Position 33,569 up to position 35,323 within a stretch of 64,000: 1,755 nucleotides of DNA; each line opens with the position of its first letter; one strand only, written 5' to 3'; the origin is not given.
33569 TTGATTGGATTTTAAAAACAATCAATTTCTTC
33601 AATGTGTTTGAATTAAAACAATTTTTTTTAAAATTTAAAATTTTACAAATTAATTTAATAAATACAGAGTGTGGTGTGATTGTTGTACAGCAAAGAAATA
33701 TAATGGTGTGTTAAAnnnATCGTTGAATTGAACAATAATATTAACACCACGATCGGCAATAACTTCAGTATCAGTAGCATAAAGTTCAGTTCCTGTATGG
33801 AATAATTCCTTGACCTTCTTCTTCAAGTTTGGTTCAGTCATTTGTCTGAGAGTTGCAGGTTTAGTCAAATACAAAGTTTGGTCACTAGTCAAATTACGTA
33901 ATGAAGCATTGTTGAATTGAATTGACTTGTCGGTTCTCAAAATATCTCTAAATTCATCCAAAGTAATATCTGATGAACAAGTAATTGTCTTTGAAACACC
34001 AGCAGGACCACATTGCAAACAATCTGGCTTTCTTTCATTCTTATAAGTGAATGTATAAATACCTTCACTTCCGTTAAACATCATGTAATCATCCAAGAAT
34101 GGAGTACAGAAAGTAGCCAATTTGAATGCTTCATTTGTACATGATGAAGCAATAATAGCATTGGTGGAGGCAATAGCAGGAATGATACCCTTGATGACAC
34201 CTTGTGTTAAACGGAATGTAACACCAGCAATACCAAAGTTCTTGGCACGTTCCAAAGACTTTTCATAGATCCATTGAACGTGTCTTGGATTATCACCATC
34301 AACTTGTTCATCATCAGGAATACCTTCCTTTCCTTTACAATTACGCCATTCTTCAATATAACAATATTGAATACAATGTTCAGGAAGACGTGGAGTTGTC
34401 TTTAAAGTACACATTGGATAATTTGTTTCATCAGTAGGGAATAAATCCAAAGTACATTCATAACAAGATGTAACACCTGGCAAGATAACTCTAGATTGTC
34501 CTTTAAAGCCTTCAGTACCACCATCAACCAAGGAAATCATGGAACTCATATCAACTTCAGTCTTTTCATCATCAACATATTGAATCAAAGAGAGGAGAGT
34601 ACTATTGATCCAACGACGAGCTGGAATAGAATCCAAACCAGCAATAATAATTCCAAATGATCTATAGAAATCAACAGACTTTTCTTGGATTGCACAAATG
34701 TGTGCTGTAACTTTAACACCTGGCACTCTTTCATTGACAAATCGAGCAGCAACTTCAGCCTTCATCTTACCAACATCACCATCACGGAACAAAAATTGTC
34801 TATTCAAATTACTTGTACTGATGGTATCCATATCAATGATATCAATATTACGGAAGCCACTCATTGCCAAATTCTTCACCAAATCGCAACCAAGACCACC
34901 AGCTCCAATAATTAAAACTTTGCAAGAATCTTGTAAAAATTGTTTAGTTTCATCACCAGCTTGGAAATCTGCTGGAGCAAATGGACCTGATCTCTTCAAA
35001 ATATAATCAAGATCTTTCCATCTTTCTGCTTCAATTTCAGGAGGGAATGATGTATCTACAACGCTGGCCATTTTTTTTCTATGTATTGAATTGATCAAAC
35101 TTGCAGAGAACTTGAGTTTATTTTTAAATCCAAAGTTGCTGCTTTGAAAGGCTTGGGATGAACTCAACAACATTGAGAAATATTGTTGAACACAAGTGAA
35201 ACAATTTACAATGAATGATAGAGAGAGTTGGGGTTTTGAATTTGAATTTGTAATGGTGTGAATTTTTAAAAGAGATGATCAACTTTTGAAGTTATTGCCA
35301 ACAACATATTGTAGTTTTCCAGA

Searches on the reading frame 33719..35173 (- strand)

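Call 73: search_protein_families(library=pfam, proteins=[window:33719-35173:-], max_evalue=0.0001)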
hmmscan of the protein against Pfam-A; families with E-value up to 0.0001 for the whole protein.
window:33719-35173:- (485 aa): 2 families
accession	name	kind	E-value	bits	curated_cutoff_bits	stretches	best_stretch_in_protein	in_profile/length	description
PF00899.27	ThiF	-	1.4e-53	181.9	28.1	1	74-385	12-236/238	ThiF family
PF08825.15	E2_bind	-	3.4e-17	62.7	33.2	1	399-471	2-72/82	E2 binding domain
